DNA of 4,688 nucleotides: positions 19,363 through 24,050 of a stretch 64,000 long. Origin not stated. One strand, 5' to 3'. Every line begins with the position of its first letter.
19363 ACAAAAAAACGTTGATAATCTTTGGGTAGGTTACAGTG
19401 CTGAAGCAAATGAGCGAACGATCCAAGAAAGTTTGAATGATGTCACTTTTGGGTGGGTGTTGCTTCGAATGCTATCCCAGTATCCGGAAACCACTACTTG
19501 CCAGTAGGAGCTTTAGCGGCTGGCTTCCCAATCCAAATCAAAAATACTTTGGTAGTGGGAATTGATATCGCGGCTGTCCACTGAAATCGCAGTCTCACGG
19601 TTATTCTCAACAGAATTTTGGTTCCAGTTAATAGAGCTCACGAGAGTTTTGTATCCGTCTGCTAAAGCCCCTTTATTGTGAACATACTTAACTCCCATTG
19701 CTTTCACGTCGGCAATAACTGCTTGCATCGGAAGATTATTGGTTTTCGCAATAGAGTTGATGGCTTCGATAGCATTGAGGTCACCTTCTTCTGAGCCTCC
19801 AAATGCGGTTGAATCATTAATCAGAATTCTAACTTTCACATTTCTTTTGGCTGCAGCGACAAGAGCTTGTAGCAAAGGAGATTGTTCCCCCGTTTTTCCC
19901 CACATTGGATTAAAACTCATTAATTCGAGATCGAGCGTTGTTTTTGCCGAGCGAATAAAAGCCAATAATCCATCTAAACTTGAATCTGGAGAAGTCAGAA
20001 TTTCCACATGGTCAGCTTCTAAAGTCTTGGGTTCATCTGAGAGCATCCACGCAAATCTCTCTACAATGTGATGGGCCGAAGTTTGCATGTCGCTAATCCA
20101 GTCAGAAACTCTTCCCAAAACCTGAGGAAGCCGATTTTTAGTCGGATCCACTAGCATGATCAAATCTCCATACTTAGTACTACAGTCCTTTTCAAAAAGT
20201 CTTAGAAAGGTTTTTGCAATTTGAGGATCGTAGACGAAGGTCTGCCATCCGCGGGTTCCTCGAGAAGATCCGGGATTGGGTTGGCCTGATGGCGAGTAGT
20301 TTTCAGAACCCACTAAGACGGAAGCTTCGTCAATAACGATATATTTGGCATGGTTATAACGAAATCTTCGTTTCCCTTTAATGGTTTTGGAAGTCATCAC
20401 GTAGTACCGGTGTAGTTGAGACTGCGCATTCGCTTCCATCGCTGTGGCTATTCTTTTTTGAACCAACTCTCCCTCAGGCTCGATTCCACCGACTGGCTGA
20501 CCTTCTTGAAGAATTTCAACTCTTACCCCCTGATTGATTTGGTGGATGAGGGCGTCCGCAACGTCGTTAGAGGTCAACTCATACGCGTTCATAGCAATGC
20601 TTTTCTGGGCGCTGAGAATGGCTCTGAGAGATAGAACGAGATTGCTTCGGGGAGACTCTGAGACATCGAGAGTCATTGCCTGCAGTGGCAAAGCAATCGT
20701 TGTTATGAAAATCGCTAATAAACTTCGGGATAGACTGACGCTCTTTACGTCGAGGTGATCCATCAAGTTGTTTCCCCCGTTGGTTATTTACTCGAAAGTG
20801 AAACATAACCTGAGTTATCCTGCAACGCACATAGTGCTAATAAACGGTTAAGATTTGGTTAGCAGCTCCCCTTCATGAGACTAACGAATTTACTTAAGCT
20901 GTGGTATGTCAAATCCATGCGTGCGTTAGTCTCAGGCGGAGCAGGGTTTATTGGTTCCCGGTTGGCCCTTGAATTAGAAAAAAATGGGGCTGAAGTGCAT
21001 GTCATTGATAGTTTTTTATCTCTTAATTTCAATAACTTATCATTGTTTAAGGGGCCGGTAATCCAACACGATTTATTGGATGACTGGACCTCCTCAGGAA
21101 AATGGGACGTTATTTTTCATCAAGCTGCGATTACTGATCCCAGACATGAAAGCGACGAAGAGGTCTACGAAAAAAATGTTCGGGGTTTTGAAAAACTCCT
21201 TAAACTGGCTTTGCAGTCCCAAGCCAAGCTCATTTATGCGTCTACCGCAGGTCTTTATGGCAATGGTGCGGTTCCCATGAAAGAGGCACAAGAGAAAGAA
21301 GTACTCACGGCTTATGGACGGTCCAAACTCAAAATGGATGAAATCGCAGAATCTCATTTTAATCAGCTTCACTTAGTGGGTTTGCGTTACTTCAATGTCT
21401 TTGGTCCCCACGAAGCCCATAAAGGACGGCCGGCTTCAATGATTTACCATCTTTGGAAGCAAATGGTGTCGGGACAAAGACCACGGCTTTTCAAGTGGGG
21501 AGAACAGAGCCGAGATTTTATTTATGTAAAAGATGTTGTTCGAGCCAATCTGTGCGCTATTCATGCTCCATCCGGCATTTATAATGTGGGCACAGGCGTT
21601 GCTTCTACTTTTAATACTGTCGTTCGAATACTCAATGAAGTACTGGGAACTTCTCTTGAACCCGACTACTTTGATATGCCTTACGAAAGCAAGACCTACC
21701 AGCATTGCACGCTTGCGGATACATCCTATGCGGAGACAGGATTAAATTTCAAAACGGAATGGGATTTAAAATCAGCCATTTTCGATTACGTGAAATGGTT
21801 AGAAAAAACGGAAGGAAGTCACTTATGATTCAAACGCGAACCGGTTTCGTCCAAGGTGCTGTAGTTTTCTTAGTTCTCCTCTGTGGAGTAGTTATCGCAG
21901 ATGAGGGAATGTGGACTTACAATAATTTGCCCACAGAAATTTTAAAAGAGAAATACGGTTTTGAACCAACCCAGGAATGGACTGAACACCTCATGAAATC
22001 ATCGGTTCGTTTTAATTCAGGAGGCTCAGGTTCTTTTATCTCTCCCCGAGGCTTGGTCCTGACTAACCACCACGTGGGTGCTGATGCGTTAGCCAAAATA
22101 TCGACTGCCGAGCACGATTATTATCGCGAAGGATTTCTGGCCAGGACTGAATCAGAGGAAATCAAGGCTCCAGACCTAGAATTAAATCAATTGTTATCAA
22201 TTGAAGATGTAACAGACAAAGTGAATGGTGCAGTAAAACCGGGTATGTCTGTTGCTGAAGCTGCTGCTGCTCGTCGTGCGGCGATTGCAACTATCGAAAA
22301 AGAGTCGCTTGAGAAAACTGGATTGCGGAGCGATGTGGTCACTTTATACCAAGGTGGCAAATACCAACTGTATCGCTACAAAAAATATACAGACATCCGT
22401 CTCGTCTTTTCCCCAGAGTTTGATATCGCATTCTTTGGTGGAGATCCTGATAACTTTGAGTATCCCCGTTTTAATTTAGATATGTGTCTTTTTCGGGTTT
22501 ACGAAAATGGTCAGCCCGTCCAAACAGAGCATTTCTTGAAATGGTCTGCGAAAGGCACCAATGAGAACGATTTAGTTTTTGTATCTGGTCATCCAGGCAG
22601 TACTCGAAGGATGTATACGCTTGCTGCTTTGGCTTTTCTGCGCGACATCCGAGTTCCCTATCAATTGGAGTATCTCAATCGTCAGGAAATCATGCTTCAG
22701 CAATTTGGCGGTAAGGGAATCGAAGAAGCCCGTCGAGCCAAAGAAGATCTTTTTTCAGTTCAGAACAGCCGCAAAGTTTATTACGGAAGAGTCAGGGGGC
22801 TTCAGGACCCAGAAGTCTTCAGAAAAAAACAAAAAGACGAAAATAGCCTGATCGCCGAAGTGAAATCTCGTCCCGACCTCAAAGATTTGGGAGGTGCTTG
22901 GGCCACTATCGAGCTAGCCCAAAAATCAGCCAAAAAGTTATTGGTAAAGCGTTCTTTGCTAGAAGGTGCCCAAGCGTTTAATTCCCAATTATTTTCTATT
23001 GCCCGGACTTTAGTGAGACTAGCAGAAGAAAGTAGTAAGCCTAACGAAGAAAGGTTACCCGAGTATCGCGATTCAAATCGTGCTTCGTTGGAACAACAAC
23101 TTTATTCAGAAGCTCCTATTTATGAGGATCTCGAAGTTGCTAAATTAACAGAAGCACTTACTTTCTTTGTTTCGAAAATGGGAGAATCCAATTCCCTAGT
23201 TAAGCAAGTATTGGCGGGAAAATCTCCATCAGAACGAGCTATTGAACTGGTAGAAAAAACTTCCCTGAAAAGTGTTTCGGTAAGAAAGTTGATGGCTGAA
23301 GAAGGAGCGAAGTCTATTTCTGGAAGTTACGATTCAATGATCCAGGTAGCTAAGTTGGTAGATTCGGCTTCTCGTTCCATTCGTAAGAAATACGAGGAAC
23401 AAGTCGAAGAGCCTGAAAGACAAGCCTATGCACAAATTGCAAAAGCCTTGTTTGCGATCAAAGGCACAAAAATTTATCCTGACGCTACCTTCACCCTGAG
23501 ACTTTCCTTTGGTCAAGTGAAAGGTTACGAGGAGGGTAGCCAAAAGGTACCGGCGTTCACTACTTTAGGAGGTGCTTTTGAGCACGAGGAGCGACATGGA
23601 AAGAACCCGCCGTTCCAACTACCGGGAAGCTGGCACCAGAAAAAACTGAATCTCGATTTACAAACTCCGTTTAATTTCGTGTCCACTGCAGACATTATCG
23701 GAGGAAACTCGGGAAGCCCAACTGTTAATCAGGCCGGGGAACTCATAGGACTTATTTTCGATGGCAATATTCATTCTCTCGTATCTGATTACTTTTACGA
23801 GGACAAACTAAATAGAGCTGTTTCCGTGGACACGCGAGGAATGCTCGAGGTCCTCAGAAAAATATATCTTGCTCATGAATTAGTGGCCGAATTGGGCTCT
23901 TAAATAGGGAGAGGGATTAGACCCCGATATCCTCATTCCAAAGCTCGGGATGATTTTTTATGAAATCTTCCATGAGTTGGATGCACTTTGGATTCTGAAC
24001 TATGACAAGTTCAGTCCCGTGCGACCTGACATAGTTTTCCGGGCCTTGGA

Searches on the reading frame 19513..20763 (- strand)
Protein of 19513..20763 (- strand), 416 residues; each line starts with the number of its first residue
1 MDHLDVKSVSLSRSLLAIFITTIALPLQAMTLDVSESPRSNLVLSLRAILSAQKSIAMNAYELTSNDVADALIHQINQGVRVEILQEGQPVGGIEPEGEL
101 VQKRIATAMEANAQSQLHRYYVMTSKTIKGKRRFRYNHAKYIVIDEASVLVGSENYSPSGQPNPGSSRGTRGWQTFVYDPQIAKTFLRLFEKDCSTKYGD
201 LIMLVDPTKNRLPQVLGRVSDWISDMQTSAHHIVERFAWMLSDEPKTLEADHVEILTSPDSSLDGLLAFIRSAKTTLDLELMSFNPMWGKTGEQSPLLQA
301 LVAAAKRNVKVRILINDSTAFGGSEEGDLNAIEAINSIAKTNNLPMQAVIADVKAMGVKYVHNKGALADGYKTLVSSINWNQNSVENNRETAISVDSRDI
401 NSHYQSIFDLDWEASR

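Call 60: search_protein_families(library=pfam, proteins=[window:19513-20763:-], max_evalue=0.00001)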
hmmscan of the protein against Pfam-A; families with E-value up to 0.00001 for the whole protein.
window:19513-20763:- (416 aa): 1 family
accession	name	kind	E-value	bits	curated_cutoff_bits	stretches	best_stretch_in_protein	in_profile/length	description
PF13091.12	PLDc_2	-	9.2e-36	123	27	2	266-412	1-132/132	PLD-like domain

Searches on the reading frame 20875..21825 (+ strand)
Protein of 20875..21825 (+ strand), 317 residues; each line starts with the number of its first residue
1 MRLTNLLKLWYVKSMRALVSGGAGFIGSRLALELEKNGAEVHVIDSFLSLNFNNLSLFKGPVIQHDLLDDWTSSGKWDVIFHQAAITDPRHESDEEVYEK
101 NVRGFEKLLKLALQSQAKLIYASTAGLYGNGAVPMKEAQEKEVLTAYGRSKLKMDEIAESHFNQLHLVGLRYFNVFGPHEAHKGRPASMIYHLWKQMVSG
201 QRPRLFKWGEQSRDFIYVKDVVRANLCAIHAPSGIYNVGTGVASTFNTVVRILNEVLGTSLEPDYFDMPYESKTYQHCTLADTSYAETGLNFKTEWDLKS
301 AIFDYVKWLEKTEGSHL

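Call 60: search_protein_families(library=pfam, proteins=[window:20875-21825:+], max_evalue=0.00001)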
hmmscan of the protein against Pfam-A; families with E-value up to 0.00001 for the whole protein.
window:20875-21825:+ (317 aa): 5 families
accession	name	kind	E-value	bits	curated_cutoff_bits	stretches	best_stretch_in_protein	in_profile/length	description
PF01370.27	Epimerase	-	6e-45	154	20.9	1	17-239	1-240/240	NAD dependent epimerase/dehydratase family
PF16363.11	GDP_Man_Dehyd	-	4.1e-24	86.1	27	1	18-263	1-272/332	GDP-mannose 4,6 dehydratase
PF01073.25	3Beta_HSD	-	2.5e-13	50.1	22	1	18-230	1-230/280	3-beta hydroxysteroid dehydrogenase/isomerase family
PF04321.23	RmlD_sub_bind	-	1.1e-11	44.8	27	1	15-179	1-155/287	RmlD substrate binding domain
PF07993.18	NAD_binding_4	-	3.1e-08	33.5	20.1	1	75-223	87-256/258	Male sterility protein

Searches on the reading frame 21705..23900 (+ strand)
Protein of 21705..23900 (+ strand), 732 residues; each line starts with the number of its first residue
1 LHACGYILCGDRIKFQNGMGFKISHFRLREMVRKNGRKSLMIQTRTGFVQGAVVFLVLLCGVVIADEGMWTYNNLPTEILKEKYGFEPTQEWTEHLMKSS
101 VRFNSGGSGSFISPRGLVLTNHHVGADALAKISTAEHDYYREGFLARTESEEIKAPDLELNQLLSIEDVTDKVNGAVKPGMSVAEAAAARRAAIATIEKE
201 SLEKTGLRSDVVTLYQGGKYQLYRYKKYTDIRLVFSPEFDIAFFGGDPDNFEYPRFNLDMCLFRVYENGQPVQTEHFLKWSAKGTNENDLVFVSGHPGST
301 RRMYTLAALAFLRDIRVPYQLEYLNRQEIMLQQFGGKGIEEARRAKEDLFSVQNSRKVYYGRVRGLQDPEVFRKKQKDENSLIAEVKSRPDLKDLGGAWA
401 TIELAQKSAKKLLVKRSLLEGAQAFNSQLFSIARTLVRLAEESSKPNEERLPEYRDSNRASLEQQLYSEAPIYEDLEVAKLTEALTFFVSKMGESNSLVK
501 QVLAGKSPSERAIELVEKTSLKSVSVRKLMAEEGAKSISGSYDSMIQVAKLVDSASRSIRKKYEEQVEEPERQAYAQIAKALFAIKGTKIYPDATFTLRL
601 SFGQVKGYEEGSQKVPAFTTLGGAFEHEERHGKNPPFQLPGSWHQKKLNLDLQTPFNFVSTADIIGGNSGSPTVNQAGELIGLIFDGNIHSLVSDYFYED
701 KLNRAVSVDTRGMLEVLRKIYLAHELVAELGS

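Call 58: search_protein_families(library=pfam, proteins=[window:21705-23900:+], max_evalue=0.00001)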
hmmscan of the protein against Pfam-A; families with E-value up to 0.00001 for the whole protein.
window:21705-23900:+ (732 aa): 2 families
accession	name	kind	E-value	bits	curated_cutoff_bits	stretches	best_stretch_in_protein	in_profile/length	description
PF10459.15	Peptidase_S46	-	2.7e-214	714.3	22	1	65-731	1-697/698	Peptidase S46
PF13365.12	Trypsin_2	-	4.3e-10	40.9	27.6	0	659-683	120-144/144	Trypsin-like peptidase domain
